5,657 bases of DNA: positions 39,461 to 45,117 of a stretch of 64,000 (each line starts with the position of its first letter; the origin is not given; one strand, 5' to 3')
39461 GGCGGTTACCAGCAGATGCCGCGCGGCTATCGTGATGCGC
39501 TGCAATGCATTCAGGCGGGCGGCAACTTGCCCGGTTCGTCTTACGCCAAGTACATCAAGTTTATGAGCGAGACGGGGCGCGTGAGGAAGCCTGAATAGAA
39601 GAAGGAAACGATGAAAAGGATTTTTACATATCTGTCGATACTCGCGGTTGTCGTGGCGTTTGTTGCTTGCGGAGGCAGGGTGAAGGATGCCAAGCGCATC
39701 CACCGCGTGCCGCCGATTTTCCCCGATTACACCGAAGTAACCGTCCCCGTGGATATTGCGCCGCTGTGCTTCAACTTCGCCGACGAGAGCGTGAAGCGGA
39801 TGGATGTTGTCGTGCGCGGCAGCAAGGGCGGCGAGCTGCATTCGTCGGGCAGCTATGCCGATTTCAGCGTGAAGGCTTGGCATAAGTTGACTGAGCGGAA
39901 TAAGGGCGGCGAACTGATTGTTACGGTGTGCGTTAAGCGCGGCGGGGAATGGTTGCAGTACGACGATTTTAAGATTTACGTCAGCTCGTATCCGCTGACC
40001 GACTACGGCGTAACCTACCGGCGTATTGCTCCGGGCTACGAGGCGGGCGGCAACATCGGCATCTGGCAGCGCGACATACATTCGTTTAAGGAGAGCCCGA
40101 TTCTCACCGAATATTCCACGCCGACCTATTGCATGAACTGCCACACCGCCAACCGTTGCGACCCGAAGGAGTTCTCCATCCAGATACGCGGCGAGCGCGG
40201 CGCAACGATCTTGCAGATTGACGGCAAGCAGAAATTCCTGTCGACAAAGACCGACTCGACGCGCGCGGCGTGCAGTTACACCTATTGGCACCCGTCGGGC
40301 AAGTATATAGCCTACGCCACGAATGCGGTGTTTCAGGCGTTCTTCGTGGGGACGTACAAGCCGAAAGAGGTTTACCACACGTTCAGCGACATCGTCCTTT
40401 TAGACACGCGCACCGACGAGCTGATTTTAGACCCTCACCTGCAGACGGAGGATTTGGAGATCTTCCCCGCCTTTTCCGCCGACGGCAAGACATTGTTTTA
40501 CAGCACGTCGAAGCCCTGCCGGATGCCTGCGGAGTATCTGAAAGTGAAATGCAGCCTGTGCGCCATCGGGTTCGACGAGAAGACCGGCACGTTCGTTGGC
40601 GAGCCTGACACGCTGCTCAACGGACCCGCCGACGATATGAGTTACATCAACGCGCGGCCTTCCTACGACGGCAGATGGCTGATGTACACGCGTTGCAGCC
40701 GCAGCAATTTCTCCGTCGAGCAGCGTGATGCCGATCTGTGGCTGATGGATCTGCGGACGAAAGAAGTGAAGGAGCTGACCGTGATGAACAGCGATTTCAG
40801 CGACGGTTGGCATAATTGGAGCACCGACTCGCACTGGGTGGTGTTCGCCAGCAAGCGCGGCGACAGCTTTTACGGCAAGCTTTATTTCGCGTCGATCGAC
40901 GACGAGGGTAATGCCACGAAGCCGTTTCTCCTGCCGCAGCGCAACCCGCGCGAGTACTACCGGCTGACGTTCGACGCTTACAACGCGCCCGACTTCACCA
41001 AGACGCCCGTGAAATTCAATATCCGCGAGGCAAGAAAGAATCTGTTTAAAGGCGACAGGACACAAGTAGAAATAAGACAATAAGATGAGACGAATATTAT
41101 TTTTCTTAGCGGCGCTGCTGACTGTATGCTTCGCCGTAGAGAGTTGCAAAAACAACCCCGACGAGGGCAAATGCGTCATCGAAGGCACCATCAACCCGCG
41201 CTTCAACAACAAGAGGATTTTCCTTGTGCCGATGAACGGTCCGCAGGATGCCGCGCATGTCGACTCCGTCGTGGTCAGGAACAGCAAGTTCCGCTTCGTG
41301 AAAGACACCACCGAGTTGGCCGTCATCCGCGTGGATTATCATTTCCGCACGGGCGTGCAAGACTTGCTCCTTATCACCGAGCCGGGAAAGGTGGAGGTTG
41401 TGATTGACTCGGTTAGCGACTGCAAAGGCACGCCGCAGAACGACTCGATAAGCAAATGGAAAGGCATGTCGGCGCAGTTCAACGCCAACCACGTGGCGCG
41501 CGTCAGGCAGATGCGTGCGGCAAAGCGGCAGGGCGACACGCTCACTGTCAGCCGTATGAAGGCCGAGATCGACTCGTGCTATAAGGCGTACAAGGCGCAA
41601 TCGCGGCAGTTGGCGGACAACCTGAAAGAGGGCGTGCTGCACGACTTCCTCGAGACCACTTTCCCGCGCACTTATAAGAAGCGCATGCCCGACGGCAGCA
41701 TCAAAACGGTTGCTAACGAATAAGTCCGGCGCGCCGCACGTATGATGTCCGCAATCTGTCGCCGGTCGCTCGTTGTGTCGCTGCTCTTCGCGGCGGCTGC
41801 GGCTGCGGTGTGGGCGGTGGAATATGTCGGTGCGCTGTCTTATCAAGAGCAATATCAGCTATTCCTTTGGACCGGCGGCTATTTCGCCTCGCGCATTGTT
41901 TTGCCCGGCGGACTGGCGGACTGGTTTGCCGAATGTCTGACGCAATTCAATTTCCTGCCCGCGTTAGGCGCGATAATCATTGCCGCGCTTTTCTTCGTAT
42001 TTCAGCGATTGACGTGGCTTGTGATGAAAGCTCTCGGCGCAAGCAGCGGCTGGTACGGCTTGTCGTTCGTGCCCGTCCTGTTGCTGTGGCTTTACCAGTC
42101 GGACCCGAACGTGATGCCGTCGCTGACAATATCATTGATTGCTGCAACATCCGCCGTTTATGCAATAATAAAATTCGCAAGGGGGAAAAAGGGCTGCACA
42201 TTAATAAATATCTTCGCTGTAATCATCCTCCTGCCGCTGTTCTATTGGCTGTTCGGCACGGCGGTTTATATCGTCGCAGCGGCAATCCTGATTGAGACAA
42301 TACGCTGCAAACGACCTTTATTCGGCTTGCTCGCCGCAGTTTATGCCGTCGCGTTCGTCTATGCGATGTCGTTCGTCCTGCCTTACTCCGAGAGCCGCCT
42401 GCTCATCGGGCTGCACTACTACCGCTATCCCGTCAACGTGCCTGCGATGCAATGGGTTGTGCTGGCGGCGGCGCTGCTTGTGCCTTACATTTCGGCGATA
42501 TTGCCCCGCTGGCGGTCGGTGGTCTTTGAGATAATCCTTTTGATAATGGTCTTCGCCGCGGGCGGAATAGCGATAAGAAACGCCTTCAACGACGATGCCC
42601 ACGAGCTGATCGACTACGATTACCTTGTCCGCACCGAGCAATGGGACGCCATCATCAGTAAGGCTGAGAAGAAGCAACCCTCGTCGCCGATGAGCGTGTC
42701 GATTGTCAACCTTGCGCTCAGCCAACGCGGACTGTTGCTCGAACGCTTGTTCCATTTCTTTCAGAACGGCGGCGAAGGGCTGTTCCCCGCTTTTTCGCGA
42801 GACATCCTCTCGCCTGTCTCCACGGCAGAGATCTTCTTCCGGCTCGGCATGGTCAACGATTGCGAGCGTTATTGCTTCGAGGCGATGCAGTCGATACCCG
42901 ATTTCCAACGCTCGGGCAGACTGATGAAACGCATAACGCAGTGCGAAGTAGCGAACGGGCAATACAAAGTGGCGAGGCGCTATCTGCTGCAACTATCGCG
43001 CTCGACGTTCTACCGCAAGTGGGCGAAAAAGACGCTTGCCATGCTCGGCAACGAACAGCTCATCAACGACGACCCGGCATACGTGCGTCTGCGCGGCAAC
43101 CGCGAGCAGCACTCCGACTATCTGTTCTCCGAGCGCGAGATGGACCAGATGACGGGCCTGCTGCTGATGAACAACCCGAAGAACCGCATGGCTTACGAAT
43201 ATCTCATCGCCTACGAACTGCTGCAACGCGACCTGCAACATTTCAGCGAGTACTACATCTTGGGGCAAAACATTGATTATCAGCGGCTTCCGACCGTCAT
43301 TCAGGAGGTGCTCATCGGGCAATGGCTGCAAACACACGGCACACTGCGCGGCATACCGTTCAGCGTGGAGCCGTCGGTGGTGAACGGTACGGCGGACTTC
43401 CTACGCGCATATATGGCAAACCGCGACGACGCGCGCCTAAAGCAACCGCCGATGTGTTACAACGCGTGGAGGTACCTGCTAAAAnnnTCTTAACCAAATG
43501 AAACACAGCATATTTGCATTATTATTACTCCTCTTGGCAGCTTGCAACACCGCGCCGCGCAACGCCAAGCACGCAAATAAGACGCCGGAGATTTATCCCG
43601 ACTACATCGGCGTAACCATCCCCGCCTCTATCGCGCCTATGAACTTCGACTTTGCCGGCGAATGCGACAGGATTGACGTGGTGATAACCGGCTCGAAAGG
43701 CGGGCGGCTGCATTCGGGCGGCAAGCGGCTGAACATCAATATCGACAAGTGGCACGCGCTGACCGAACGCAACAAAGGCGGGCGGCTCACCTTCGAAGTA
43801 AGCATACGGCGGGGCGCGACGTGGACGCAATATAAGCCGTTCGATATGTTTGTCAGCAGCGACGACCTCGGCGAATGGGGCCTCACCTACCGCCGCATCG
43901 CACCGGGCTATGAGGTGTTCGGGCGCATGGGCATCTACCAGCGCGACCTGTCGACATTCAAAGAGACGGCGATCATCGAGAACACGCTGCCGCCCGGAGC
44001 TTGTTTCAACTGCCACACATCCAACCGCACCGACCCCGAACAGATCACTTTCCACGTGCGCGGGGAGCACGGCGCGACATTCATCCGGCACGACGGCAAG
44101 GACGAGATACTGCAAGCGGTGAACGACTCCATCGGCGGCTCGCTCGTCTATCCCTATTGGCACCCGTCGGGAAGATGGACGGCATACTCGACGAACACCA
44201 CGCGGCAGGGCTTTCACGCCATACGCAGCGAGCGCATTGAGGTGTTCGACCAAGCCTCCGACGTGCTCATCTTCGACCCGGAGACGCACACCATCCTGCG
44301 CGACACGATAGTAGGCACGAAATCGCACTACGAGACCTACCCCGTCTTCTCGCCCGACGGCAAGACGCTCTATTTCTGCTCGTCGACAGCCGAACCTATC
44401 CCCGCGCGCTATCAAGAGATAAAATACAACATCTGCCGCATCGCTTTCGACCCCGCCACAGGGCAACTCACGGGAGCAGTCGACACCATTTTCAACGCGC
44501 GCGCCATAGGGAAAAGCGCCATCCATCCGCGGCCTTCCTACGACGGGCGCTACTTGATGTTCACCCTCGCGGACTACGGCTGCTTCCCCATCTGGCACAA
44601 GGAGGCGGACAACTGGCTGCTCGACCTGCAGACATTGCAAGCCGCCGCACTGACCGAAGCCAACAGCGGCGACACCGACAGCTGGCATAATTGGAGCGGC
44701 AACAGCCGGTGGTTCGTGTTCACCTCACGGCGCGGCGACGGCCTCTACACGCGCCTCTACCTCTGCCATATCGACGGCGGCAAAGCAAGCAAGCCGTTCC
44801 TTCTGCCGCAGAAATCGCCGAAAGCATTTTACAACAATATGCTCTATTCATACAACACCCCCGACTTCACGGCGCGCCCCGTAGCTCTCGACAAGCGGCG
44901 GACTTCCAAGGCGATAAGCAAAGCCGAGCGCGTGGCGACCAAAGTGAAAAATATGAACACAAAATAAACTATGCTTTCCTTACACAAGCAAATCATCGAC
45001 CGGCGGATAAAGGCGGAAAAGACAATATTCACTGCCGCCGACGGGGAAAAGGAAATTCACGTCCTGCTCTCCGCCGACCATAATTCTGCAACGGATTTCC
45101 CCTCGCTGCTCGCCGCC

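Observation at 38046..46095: Six-gene operon built on a tandemly duplicated pair of a polytopic membrane protein and a CXXCH propeller lipoprotein, with no assignable function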

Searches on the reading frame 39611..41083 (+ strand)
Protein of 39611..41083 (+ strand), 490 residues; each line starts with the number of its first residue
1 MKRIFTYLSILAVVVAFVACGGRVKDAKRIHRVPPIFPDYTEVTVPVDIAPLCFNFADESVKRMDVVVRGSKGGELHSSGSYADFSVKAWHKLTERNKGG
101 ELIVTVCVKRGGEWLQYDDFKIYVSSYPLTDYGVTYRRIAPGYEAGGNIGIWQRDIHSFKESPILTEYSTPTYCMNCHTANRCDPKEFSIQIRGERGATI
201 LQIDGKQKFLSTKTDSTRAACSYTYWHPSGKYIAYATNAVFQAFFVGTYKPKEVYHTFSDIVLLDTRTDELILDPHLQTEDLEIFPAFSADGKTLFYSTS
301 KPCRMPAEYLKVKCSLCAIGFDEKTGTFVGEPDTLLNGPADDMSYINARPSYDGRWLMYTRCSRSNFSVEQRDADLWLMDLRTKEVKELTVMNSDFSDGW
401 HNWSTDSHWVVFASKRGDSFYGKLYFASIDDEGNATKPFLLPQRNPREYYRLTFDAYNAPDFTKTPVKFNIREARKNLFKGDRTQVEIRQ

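Call 3: search_protein_families(library=pfam, proteins=[window:39611-41083:+], max_evalue=0.01)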
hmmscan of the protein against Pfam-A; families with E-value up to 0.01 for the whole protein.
window:39611-41083:+ (490 aa): 1 family
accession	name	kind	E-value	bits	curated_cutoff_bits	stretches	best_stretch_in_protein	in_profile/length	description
PF07676.18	PD40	-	9.4e-08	32.3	20.9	0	283-300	11-28/38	WD40-like Beta Propeller Repeat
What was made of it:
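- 39611..41083 (+): lipA: lipoprotein with an N-terminal beta domain and a TolB-like beta-propeller, 490 aa. PD40 hit (call 3).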

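Call 4: search_protein_families(library=ncbifam, proteins=[window:39611-41083:+], max_evalue=0.01)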
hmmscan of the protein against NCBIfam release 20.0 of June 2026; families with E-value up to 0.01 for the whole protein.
window:39611-41083:+ (490 aa): 2 families
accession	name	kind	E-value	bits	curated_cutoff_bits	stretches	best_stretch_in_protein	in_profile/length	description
TIGR02800.1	propeller_TolB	equivalog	5.1e-05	22.4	343.15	0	371-424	256-392/418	Tol-Pal system beta propeller repeat protein TolB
NF053607.1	CHU_0125_OmpA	equivalog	0.0048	15.4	620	0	351-438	227-317/639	CHU_0125 family OmpA-like outer membrane integrity protein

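Call 39: search_protein_families(library=pfam, max_evalue=10, proteins=[window:39611-41083:+])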
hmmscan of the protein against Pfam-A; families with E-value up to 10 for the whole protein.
window:39611-41083:+ (490 aa): 1 family
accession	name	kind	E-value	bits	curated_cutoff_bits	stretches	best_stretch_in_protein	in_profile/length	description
PF07676.18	PD40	-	9.4e-08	32.3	20.9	2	283-300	11-28/38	WD40-like Beta Propeller Repeat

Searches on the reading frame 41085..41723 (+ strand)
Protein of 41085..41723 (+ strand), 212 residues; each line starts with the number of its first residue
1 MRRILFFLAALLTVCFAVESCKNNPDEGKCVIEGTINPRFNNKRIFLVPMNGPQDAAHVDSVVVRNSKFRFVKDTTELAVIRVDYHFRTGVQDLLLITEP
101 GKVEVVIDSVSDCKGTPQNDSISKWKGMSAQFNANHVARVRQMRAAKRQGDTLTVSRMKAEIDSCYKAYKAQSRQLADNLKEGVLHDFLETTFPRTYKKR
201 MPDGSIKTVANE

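Call 3: search_protein_families(library=pfam, proteins=[window:41085-41723:+], max_evalue=0.01)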
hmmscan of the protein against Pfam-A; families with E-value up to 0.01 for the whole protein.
window:41085-41723:+ (212 aa): 1 family
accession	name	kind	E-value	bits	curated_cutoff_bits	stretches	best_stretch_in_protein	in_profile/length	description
PF14289.11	DUF4369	-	1.9e-08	35.2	25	1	31-120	2-89/91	Domain of unknown function (DUF4369)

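Call 4: search_protein_families(library=ncbifam, proteins=[window:41085-41723:+], max_evalue=0.01)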
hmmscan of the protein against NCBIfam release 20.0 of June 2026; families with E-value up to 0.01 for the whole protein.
window:41085-41723:+ (212 aa): 0 families

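Call 39: search_protein_families(library=pfam, max_evalue=10, proteins=[window:41085-41723:+])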
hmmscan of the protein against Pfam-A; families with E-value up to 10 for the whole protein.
window:41085-41723:+ (212 aa): 2 families
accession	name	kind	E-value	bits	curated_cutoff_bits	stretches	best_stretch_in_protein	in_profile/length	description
PF14289.11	DUF4369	-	1.9e-08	35.2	25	1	31-120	2-89/91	Domain of unknown function (DUF4369)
PF05823.17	Gp-FAR-1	-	0.096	13.5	29.2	1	129-196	75-133/149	Nematode fatty acid retinoid binding protein (Gp-FAR-1)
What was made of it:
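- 41085..41723 (+): D: exported protein (possible lipoprotein) with a DUF4369 domain and a helical tail, 212 aa. No thioredoxin domain. PF14289 E 1.9e-8, residues 31-120 (calls 3, 39).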

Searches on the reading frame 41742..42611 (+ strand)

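Call 39: search_protein_families(library=pfam, max_evalue=10, proteins=[window:41742-42611:+])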
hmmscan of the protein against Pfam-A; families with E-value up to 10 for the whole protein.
seq(290 aa): 1 family
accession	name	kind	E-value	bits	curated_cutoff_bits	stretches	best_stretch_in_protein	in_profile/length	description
PF19529.4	DUF6057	-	7.8e-47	160.9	29.8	1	10-263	7-261/569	Family of unknown function (DUF6057)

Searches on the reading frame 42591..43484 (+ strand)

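Call 39: search_protein_families(library=pfam, max_evalue=10, proteins=[window:42591-43484:+])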
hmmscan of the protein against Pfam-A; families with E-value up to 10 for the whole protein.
seq(298 aa): 2 families
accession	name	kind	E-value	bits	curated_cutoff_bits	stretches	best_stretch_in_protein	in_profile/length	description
PF19529.4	DUF6057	-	7e-94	316.2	29.8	1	3-286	274-556/569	Family of unknown function (DUF6057)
PF02796.21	HTH_7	-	0.023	15.2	23.8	1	133-146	31-44/45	Helix-turn-helix domain of resolvase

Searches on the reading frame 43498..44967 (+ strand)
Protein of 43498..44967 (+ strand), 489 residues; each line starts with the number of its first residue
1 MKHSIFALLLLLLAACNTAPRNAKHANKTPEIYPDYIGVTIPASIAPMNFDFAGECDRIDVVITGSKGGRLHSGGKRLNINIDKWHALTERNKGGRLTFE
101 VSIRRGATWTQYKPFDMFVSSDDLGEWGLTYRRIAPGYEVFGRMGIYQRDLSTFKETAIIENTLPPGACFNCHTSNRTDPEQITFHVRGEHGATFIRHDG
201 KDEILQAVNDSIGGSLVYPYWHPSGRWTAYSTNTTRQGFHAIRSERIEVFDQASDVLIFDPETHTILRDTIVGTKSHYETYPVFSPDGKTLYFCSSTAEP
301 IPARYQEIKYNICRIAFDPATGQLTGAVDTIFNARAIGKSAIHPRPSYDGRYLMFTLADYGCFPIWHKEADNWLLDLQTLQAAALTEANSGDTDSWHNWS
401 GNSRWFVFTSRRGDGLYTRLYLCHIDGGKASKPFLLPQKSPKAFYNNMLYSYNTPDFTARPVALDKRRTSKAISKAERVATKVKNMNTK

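Call 3: search_protein_families(library=pfam, proteins=[window:43498-44967:+], max_evalue=0.01)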
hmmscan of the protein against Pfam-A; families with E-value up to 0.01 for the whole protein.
window:43498-44967:+ (489 aa): 1 family
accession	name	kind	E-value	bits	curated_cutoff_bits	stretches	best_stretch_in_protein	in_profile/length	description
PF07676.18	PD40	-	1.1e-11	44.7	20.9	1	276-296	8-28/38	WD40-like Beta Propeller Repeat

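Call 4: search_protein_families(library=ncbifam, proteins=[window:43498-44967:+], max_evalue=0.01)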
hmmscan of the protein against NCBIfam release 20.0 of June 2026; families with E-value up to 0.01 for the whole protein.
window:43498-44967:+ (489 aa): 2 families
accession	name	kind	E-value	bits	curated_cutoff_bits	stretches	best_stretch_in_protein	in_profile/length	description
TIGR02800.1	propeller_TolB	equivalog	6.6e-06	25.3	343.15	0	339-431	235-316/418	Tol-Pal system beta propeller repeat protein TolB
NF053518.1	DipepPtdsDpp5Prph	equivalog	0.001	17.7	900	1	252-297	225-268/655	dipeptidyl-peptidase Dpp5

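Call 7: search_solved_structures(query=window:43498-44967:+, max_evalue=1)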
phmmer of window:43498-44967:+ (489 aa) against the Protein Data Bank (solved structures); distinct sequences matched with E-value up to 1: 0.

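Call 14: find_homologous_proteins(query=window:43498-44967:+, max_evalue=0.00001)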
Query window:43498-44967:+ (489 aa): 6107 proteins with E <= 0.00001 among 8000 candidates; the best 120 are listed.
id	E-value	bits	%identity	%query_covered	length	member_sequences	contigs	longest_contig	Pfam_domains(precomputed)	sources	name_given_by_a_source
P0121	0.0e+0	1140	98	100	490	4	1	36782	PF26550.2,PF07676.19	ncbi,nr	ncbi:MAG: hypothetical protein LUC26_01220 [Prevotella sp.]|nr:hypothetical protein [Prevotella sp.]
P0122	1.7e-269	913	75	100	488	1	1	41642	PF26550.2,PF07676.19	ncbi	-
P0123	4.3e-268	908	77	97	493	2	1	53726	PF26549.1,PF26550.2,PF07676.19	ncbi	-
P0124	1.9e-244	830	72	96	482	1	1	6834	PF26549.1,PF26550.2,PF07676.19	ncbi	-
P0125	4.9e-241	819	69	99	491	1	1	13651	PF26550.2,PF07676.19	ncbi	-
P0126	3.2e-234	796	68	97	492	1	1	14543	PF26549.1,PF26550.2,PF07676.19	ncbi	-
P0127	1.4e-228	778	66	100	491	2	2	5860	PF26550.2,PF07676.19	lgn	-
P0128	2.7e-228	777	67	96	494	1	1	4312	PF26549.1,PF26550.2,PF07676.19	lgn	-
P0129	1.9e-227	774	64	99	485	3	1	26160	PF26549.1,PF26550.2,PF07676.19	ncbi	-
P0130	2.7e-226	770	66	98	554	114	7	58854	PF26549.1,PF26550.2,PF07676.19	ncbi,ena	-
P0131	4.2e-226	769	64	99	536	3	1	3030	PF26549.1,PF26550.2,PF07676.19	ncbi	-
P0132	3.9e-225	766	65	99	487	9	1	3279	PF26549.1,PF26550.2,PF07676.19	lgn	-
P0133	9.4e-224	762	65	97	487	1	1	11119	PF26549.1,PF26550.2,PF07676.19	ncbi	-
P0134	1.4e-223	761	64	98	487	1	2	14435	PF26549.1,PF26550.2,PF07676.19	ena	-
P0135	2.4e-223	760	65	98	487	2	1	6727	PF26549.1,PF26550.2,PF07676.19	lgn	-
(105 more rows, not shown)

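Call 33: predict_structure(alignment_id=A2)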
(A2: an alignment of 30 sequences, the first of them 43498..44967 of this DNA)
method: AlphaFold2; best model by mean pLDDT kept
length: 489 residues; sequences in the alignment: 30
mean_pLDDT: 85.2   pTM: 0.87
mean pLDDT of the five models: 85.2, 84.0, 83.8, 79.4, 78.2
residues with pLDDT >= 90: 251; 70-90: 161; 50-70: 64; < 50: 13
segments of 3 or more residues with pLDDT < 50: 240-246
pLDDT, mean of each block of 10 residues (from residue 1): 67 64 92 96 97 92 98 93 98 98 94 98 92 68 75 92 58 68 74 79 81 80 90 63 48 82 90 86 94 92 84 96 93 95 93 93 71 96 95 90 93 79 94 95 81 87 83 80 78
secondary structure, 60 per line:
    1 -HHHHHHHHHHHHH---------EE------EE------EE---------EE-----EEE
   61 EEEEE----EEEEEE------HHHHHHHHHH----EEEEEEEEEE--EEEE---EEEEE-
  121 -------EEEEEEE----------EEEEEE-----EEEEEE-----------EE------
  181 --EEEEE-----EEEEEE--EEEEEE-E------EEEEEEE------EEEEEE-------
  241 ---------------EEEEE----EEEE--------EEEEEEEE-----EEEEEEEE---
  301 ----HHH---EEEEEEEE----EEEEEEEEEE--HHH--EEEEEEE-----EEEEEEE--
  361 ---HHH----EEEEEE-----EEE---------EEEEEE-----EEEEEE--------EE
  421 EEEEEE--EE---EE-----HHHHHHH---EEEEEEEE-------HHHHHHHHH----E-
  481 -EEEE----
elements in order: H2-14 E58-65 E70-75 H82-91 E96-105 E108-111 E115-119 E128-134 E145-150 E156-161 E183-187 E193-198 E201-206 E215-221 E228-233 E256-260 E265-268 E277-284 E290-297 E311-318 E323-332 E340-346 E352-358 E371-376 E382-384 E394-399 E405-410 E419-426 H441-447 E451-458 H466-474 E482-485
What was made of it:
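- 43498..44967 (+): lipB: lipoprotein (lipobox LAAC) with an N-terminal beta domain and a TolB-like propeller, 489 aa. AlphaFold pLDDT 85, pTM 0.87 (call 33).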

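Call 37: fold_search(model_id=the predicted structure, library=pdb)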
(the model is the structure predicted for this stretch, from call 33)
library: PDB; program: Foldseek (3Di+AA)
matches with E <= 10: 1850; with E <= 0.001: 239
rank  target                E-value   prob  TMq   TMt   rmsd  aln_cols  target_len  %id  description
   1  2hqs_B                3.2e-13  1.00  0.46  0.54  10.3       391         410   14  Crystal structure of TolB/Pal complex (released 2007-04-03)
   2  2hqs_A                4.6e-13  1.00  0.46  0.54  10.3       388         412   14  Crystal structure of TolB/Pal complex (released 2007-04-03)
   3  2w8b_B                6.1e-13  1.00  0.45  0.54  10.5       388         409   13  Crystal structure of processed TolB in complex with Pal (released 2009-02-17)
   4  4r40_A                8.4e-13  1.00  0.46  0.54   9.8       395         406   13  Crystal Structure of TolB/Pal complex from Yersinia pestis. (released 2014-09-03)
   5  7mx5_B                1.5e-12  1.00  0.44  0.53  11.0       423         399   13  Crystal structure of TolB from Acinetobacter baumannii (released 2021-05-26)
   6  1c5k                  1.6e-12  1.00  0.44  0.53  10.3       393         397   13  THE STRUCTURE OF TOLB, AN ESSENTIAL COMPONENT OF THE TOL-DEPENDENT TRANSLOCATION SYSTEM AND ITS INTERACTIONS WITH THE TR (released 2000-12-06)
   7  4jml_A                6.2e-12  1.00  0.44  0.54   9.7       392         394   14  Crystal structure of the TolB(P201C)-ColicinE9 TBE peptide(A33C) complex. (released 2013-07-17)
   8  7px8_A                4.9e-10  1.00  0.36  0.26  14.7       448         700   13  CryoEM structure of mammalian acylaminoacyl-peptidase (released 2022-05-25)
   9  9gou_A                5.5e-10  1.00  0.37  0.27  14.1       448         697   12  Cryo-EM structure of acylaminoacyl-peptidase in complex with dichlorvos (released 2025-10-22)
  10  7qun_B                7.5e-10  1.00  0.36  0.27  14.4       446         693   13  CryoEM structure of mammalian AAP in complex with Meropenem (released 2022-11-16)
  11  9gne_A                8.4e-10  1.00  0.37  0.28  13.4       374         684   13  CryoEM structure of mammalian AAP in complex with acetyl-alanyl-chloromethylketone (released 2025-10-22)
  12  7qun_A                8.9e-10  1.00  0.38  0.28  13.5       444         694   13  CryoEM structure of mammalian AAP in complex with Meropenem (released 2022-11-16)
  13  8wt1_C                4.7e-09  1.00  0.36  0.28  10.4       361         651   11  Crystal structure of S9 carboxypeptidase from Geobacillus sterothermophilus (released 2024-03-13)
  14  8wt1_D                9.5e-09  1.00  0.36  0.28  10.1       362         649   12  Crystal structure of S9 carboxypeptidase from Geobacillus sterothermophilus (released 2024-03-13)
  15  8wt1_H                9.5e-09  1.00  0.36  0.28  10.3       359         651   12  Crystal structure of S9 carboxypeptidase from Geobacillus sterothermophilus (released 2024-03-13)
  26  3pe7                  1.9e-07  1.00  0.32  0.40   9.3       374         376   11  Oligogalacturonate lyase in complex with manganese (released 2010-11-03)
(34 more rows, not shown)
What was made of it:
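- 43498..44967 (+): Foldseek matches TolB at E 3e-13 (call 37).
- On TolB (Tol-Pal system): Foldseek match to 2hqs at E 3e-13, TM-score 0.46/0.54 (call 37).
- Closest known: TolB of the Tol-Pal system. Same: Best structural match of lipB: a beta-propeller with an extra N-terminal domain (E 3e-13, TM-score 0.46-0.54, call 37).
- An oligogalacturonate lyase is among the Foldseek hits (3pe7, E 1.9e-7, call 37).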

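Call 39: search_protein_families(library=pfam, max_evalue=10, proteins=[window:43498-44967:+])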
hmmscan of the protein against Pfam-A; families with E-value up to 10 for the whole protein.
window:43498-44967:+ (489 aa): 2 families
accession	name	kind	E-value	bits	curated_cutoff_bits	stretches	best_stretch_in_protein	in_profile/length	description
PF07676.18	PD40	-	1.1e-11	44.7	20.9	2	276-296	8-28/38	WD40-like Beta Propeller Repeat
PF08139.17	LPAM_1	-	0.45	11.5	20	1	5-17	5-18/18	Prokaryotic membrane lipoprotein lipid attachment site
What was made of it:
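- The CxNCH loop has low model confidence (pLDDT 58-74, call 33), and no cytochrome Pfam or NCBIfam model matches L (calls 3, 4, 39).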
